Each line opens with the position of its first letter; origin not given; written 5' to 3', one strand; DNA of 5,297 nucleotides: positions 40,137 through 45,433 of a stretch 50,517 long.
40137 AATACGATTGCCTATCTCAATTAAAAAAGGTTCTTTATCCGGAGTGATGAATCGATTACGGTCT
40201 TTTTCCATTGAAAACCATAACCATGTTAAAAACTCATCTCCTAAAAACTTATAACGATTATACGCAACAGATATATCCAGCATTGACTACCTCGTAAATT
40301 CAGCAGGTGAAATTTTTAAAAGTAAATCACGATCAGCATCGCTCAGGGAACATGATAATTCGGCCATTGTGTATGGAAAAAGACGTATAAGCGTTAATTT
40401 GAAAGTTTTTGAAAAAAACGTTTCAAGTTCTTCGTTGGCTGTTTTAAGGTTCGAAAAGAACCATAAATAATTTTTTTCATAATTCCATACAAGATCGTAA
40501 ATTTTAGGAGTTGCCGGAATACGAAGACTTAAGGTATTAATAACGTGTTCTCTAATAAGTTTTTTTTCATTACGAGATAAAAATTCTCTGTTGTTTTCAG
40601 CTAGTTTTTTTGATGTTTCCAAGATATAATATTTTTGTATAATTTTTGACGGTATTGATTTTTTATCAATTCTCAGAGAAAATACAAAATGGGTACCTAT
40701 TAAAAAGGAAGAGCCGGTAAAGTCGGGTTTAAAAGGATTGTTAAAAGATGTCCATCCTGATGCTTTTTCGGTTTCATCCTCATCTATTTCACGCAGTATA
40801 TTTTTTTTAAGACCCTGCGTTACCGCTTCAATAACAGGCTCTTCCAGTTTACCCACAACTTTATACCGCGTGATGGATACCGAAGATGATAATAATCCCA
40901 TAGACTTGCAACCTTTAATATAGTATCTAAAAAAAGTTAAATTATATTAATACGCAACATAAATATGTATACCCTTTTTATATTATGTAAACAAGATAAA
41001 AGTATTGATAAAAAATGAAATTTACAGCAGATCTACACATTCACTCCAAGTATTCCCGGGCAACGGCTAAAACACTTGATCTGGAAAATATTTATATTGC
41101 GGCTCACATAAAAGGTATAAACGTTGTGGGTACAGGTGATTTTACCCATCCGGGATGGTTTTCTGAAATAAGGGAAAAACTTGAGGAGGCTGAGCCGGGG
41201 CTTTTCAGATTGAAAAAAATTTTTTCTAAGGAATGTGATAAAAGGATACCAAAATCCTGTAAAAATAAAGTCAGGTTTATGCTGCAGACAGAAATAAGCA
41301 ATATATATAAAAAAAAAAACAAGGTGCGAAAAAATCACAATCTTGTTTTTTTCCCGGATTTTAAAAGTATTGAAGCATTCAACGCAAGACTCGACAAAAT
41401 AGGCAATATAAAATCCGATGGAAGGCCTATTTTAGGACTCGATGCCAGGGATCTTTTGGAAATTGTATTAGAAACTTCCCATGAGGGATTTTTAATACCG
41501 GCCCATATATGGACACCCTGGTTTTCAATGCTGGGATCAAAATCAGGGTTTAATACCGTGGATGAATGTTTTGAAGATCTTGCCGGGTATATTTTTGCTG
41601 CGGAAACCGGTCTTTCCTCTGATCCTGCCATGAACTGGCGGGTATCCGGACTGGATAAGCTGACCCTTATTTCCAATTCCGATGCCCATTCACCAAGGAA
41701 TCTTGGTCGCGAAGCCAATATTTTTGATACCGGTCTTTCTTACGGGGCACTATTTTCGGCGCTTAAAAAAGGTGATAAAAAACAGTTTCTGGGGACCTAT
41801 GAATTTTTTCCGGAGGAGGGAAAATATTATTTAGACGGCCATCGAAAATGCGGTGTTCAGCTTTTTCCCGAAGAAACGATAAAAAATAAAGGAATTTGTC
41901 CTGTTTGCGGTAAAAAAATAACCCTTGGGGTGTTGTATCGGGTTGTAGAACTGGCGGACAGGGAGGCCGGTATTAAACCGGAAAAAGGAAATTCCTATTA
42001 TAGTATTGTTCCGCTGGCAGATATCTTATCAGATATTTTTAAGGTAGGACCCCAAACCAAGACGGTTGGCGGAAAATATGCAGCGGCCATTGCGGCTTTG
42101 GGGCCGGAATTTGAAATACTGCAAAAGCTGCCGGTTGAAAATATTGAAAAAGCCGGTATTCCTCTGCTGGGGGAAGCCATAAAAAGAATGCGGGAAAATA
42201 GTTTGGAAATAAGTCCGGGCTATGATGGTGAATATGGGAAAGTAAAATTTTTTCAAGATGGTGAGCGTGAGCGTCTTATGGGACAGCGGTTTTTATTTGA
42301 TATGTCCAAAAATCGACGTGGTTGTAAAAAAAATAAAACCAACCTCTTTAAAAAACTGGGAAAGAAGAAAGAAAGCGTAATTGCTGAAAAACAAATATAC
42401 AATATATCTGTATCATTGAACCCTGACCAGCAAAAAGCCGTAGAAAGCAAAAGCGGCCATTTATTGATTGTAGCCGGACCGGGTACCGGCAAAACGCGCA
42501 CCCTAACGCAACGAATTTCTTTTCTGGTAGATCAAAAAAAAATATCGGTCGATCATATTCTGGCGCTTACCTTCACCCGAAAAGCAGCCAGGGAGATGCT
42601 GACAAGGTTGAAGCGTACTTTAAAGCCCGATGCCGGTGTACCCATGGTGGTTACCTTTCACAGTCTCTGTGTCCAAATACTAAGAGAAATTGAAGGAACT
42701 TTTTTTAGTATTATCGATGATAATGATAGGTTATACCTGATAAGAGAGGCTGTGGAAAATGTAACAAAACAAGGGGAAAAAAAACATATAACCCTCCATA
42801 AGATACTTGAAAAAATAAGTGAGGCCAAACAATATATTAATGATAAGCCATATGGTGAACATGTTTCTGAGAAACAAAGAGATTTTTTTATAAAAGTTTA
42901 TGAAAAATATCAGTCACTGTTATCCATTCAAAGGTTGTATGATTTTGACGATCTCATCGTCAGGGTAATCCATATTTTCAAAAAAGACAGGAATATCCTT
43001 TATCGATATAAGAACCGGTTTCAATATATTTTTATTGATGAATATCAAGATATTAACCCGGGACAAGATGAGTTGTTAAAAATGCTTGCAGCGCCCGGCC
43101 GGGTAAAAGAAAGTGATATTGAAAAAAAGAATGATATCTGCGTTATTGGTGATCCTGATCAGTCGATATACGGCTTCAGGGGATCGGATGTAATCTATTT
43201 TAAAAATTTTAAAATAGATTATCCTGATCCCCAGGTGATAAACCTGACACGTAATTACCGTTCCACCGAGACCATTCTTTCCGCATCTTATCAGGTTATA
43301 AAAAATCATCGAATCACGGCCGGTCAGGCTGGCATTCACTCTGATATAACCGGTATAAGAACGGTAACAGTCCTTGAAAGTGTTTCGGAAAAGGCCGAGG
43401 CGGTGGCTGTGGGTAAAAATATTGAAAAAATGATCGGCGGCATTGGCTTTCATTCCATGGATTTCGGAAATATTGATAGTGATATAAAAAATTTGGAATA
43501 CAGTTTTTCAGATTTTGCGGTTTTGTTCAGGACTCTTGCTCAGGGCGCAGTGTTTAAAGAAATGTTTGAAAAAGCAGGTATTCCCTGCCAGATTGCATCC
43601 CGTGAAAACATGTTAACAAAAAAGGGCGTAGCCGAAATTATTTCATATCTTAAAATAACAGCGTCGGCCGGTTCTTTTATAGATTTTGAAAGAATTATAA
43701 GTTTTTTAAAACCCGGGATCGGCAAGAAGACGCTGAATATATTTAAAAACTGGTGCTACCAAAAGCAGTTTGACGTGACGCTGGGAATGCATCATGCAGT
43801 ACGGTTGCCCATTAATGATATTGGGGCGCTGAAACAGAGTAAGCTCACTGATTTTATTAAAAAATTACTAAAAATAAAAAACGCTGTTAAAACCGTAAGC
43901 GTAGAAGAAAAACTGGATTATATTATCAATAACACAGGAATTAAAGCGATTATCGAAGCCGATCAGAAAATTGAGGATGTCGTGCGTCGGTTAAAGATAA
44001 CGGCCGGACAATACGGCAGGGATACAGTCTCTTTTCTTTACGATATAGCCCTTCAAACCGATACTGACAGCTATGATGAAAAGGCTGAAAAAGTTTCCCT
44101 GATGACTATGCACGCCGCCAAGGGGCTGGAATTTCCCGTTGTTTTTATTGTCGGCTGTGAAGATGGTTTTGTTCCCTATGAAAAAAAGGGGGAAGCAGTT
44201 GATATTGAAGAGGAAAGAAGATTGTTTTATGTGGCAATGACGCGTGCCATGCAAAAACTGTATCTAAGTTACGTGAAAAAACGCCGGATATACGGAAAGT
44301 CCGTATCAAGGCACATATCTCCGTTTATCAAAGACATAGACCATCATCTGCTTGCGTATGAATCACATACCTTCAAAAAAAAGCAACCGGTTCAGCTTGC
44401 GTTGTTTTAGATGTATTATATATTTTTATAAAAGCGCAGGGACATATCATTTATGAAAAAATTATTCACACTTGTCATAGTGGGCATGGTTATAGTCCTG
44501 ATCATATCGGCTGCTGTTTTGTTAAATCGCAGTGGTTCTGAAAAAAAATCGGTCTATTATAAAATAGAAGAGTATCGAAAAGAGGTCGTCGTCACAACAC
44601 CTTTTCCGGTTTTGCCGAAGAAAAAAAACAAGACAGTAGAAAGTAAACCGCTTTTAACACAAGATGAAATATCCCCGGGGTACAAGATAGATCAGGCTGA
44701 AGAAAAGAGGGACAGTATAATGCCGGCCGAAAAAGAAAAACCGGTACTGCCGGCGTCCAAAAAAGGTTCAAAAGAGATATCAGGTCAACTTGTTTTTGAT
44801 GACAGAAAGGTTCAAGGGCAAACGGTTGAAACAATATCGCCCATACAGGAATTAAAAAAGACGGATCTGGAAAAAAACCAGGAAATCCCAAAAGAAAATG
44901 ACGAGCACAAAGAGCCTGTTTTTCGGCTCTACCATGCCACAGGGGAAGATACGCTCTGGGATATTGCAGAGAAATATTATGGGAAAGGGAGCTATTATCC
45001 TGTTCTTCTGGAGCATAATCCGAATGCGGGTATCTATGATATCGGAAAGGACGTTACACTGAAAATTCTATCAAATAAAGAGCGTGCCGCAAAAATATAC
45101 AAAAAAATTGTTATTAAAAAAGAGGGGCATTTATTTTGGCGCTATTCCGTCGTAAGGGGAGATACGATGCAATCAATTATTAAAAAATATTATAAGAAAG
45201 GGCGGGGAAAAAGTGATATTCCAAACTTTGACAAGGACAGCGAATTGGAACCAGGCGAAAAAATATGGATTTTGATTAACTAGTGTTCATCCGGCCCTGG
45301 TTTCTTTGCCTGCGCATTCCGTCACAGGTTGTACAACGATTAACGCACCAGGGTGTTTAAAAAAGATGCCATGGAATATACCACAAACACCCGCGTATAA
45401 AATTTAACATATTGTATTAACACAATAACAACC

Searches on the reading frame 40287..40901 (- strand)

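Call 9: search_protein_families(library=pfam, proteins=[window:40287-40901:-])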
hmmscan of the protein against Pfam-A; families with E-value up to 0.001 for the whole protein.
window:40287-40901:- (204 aa): 1 family
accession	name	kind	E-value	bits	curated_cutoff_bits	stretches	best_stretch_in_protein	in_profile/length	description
PF04381.17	RdgC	-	2.5e-05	24.2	25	1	23-167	18-156/298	Putative exonuclease, RdgC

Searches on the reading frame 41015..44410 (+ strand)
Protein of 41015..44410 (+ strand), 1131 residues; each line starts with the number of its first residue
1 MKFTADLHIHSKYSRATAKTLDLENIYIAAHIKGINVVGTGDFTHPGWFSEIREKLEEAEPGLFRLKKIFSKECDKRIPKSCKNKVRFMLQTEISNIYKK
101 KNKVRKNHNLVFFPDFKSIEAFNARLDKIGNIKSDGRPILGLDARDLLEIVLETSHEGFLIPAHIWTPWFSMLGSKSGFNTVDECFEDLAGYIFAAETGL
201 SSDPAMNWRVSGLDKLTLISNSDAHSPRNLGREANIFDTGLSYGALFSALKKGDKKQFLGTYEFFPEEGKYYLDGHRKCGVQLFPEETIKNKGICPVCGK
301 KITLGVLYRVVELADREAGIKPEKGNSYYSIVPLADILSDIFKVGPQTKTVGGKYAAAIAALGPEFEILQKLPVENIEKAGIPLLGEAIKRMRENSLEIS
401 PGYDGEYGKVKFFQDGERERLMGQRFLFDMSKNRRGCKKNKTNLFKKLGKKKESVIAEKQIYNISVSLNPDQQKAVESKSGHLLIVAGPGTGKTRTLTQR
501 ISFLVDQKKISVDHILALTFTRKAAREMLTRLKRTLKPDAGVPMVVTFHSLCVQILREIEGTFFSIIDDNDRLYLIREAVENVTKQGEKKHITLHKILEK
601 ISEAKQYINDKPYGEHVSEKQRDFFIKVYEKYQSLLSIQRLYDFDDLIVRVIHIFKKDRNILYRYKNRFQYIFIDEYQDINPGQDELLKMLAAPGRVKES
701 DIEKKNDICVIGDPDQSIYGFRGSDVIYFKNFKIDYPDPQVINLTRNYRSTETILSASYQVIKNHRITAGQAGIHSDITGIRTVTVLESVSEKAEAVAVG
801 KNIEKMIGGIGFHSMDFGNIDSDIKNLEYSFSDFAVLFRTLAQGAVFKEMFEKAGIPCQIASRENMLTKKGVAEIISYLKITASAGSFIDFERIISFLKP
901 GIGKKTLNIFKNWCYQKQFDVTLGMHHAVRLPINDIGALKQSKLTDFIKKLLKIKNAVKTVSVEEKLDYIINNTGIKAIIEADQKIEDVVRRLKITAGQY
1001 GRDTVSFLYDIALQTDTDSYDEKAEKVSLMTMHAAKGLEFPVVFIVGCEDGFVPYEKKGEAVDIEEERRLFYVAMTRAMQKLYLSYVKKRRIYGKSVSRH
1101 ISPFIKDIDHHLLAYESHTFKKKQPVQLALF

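Call 9: search_protein_families(library=pfam, proteins=[window:41015-44410:+])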
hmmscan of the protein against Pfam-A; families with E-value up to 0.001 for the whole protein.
window:41015-44410:+ (1131 aa): 6 families
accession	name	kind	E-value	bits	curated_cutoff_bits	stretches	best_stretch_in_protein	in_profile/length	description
PF00580.27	UvrD-helicase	-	3.4e-71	240.5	23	1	468-737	1-271/271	UvrD/REP helicase N-terminal domain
PF13361.12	UvrD_C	-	3.4e-49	168.6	25.6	1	742-1088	1-349/350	UvrD-like helicase C-terminal domain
PF13245.12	AAA_19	-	6.8e-22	78.5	25.1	1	472-722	1-134/134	AAA domain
PF13538.12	UvrD_C_2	-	8.1e-10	38.9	27.4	1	1028-1084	3-51/52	UvrD-like helicase C-terminal domain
PF01443.25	Viral_helicase1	-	3.2e-06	27.6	21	0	968-1083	124-225/228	Viral superfamily 1 RNA helicase core domain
PF13086.12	AAA_11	-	0.00013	22.2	27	1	468-551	2-93/257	AAA domain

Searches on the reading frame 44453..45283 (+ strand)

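Call 9: search_protein_families(library=pfam, proteins=[window:44453-45283:+])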
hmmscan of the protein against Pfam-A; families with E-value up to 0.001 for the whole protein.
window:44453-45283:+ (276 aa): 1 family
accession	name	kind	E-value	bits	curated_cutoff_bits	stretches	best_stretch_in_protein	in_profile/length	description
PF01476.26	LysM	-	3.7e-05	24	20.9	0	165-189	6-27/43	LysM domain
